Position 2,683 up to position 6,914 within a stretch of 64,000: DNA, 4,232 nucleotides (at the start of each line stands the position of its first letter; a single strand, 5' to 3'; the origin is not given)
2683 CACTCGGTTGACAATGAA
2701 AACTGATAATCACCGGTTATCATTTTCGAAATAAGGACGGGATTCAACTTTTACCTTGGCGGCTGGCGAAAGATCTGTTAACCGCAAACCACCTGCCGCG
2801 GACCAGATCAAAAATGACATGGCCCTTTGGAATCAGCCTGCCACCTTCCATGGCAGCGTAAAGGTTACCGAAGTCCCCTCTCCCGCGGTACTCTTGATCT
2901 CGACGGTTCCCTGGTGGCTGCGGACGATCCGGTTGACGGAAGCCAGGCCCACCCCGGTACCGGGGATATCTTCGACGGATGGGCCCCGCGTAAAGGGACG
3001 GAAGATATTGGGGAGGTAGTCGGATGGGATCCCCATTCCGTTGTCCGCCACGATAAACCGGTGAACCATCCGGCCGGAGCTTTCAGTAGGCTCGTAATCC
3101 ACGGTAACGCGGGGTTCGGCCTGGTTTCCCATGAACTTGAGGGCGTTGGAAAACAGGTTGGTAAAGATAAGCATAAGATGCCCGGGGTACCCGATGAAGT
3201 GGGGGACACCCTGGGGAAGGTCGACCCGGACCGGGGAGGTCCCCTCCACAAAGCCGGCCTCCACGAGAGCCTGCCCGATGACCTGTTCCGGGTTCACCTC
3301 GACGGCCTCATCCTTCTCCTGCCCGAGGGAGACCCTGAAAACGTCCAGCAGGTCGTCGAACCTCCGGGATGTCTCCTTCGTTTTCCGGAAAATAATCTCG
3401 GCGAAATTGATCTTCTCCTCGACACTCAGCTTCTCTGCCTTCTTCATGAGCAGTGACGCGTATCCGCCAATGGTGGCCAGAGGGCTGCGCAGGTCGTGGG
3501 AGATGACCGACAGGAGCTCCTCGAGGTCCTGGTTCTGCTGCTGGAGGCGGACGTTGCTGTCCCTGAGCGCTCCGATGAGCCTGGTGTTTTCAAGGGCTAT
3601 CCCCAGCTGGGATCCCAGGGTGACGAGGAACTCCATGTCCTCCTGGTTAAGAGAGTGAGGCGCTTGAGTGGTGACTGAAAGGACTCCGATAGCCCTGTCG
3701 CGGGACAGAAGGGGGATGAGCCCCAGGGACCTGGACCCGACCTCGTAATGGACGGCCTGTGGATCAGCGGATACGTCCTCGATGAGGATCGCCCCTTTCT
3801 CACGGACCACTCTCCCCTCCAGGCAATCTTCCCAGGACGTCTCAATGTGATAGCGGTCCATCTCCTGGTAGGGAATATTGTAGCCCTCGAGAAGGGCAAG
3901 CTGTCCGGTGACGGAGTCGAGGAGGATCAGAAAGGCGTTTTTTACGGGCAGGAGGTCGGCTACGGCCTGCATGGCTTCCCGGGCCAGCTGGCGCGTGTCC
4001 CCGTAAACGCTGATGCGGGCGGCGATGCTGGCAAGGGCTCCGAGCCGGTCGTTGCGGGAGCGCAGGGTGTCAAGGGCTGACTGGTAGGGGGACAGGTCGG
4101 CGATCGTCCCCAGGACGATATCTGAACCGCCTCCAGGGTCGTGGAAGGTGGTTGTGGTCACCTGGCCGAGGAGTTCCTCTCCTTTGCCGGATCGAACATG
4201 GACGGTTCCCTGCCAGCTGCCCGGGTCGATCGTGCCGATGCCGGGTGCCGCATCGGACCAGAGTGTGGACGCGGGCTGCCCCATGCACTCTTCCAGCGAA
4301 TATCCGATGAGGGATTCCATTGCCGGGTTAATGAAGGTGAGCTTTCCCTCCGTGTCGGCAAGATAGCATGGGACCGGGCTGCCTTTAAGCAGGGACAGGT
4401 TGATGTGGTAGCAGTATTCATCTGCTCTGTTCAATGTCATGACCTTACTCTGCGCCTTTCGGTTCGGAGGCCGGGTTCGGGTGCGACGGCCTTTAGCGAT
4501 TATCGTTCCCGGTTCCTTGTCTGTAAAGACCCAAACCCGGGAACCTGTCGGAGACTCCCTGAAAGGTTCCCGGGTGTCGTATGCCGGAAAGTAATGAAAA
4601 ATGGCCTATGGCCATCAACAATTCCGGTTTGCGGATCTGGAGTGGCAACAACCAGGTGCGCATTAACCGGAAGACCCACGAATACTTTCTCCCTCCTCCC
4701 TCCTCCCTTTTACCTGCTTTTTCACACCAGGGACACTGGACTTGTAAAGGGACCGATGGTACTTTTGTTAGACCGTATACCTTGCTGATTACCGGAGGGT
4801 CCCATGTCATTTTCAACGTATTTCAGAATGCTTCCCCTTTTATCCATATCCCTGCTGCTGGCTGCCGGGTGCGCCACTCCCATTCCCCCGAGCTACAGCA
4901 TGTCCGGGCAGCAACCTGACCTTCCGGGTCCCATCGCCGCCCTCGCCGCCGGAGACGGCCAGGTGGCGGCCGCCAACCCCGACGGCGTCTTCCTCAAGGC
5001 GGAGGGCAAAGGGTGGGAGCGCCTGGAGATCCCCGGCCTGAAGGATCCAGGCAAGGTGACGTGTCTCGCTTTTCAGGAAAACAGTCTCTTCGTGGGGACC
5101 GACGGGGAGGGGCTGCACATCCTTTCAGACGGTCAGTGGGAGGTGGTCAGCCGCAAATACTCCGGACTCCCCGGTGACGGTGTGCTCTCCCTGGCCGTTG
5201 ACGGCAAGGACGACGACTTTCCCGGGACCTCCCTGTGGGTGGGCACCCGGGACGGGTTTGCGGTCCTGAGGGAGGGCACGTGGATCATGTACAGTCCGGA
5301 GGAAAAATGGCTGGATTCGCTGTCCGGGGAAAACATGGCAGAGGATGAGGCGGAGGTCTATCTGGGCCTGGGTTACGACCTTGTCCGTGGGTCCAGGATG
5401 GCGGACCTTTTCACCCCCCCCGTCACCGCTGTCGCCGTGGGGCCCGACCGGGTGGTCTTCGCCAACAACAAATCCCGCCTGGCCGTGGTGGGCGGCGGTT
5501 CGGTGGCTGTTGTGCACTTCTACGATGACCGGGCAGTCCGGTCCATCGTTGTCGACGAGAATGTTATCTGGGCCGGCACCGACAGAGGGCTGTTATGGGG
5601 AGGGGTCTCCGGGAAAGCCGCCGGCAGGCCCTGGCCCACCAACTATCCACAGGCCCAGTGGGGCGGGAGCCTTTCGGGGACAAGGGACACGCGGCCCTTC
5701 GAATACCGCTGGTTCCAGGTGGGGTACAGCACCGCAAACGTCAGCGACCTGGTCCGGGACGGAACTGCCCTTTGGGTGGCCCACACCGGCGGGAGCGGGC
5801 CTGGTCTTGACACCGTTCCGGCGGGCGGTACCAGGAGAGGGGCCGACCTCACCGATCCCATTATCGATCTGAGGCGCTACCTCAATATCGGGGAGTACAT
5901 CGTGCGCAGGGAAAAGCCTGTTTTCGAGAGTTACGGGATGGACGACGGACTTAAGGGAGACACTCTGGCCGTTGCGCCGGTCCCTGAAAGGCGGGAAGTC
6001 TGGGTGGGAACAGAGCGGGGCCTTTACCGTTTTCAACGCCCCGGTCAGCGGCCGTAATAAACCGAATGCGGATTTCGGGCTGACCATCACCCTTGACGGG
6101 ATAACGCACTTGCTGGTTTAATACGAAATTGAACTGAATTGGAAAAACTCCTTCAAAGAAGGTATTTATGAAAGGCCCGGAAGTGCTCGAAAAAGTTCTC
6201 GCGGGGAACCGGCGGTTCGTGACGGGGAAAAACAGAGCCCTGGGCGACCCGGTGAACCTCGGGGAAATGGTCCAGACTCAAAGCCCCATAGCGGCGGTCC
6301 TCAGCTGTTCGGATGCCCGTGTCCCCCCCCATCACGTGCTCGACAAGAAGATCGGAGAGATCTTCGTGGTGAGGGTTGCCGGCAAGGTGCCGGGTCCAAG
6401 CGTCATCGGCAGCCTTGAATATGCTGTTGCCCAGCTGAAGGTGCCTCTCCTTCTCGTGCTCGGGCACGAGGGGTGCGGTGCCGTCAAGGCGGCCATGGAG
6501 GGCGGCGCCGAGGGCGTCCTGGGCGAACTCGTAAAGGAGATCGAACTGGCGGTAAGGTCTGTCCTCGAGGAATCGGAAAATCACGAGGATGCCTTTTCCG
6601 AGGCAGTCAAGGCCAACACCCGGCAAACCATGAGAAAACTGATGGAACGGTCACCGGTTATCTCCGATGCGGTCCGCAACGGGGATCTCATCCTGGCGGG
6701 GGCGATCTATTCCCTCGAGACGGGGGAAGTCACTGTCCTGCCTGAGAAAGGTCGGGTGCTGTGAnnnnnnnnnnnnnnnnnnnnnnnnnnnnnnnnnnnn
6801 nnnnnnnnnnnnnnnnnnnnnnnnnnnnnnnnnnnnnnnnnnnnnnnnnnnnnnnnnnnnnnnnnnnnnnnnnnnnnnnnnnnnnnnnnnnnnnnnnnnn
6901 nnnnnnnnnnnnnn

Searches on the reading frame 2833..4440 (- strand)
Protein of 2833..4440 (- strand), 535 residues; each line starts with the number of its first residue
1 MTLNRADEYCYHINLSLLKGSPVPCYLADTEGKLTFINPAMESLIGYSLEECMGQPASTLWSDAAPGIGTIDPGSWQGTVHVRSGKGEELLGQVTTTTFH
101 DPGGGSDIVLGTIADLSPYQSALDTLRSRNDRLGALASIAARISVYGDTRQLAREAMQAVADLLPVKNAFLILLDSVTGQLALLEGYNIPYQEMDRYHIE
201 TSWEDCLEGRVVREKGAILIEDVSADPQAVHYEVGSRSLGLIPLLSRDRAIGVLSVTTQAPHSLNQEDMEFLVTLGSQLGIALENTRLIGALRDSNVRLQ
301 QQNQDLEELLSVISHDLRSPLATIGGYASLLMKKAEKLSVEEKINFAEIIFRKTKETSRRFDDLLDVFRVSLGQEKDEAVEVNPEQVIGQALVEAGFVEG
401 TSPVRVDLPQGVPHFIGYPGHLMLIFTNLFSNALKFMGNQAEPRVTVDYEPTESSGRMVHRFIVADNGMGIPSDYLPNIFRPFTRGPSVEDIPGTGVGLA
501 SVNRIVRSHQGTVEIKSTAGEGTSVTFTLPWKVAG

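Call 16: search_protein_families(library=pfam, proteins=[window:2833-4440:-], max_evalue=0.001)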
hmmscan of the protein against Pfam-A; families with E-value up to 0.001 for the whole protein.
window:2833-4440:- (535 aa): 9 families
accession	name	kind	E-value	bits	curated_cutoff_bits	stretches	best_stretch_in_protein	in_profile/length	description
PF02518.31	HATPase_c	-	5e-24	85.3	26.4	1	419-531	3-109/111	Histidine kinase-, DNA gyrase B-, and HSP90-like ATPase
PF13185.12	GAF_2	-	2.3e-13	51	28.6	1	148-284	3-136/136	GAF domain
PF01590.32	GAF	-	5.3e-12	46.9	22.4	1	148-283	1-133/133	GAF domain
PF13492.12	GAF_3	-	5.9e-10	40.1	27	1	151-285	4-129/129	GAF domain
PF00512.31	HisKA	-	1.6e-09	38.1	26.9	1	306-370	2-63/66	His Kinase A (phospho-acceptor) domain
PF00989.32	PAS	-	2.5e-07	31.1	22.6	1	17-62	6-51/113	PAS fold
PF08448.16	PAS_4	-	6.8e-07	29.9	23.1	1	19-116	2-105/110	PAS fold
PF13188.13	PAS_8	-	0.0001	22.5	21.8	1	17-66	6-52/65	PAS domain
PF13426.13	PAS_9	-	0.00029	21.5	27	1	23-117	2-102/103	PAS domain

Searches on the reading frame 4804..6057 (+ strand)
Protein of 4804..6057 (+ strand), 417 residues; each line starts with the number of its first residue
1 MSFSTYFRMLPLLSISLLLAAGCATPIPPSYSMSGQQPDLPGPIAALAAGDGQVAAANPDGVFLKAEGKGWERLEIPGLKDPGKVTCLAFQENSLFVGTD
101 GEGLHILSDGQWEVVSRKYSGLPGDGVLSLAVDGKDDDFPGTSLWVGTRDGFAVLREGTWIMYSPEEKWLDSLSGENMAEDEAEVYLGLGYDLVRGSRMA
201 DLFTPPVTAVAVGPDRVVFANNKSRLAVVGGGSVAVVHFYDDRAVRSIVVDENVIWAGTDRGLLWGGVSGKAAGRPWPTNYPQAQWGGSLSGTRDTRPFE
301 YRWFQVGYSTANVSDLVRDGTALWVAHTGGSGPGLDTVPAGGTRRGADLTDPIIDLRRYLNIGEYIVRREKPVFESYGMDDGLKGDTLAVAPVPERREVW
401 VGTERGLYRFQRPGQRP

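Call 16: search_protein_families(library=pfam, proteins=[window:4804-6057:+], max_evalue=0.001)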
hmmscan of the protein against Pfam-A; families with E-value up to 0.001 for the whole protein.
window:4804-6057:+ (417 aa): 1 family
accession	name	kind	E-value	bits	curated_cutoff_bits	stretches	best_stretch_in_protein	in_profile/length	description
PF07494.17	Reg_prop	-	0.00012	22.3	20.4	0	243-260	5-23/24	Two component regulator propeller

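Call 19: search_protein_families(library=ncbifam, proteins=[window:4804-6057:+], max_evalue=0.01)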
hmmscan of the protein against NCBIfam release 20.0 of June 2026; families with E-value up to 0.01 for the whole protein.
window:4804-6057:+ (417 aa): 1 family
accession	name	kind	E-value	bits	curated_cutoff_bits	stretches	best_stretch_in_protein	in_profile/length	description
NF045728.1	glycosyl_F510_1955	equivalog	0.001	18.4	175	0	36-136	131-230/246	F510_1955 family glycosylhydrolase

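Call 84: search_protein_families(library=padloc, proteins=[window:4804-6057:+], max_evalue=0.01)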
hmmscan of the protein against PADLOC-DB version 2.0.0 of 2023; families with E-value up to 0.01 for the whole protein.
window:4804-6057:+ (417 aa): 0 families

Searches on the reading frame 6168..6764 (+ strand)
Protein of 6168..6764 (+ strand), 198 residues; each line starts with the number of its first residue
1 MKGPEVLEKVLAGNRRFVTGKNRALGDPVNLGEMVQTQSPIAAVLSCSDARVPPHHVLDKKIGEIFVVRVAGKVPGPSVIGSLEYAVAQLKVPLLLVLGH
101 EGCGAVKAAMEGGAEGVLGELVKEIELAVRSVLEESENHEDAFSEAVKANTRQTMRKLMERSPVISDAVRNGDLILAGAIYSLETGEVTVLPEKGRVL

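Call 16: search_protein_families(library=pfam, proteins=[window:6168-6764:+], max_evalue=0.001)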
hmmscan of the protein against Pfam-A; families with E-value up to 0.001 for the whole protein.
window:6168-6764:+ (198 aa): 1 family
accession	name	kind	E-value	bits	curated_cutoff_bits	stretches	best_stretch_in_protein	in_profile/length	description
PF00484.24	Pro_CA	-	1.9e-38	132.6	25.7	1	43-188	2-156/156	Carbonic anhydrase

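Call 84: search_protein_families(library=padloc, proteins=[window:6168-6764:+], max_evalue=0.01)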
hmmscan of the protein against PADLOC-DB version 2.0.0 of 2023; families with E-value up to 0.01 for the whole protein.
window:6168-6764:+ (198 aa): 0 families
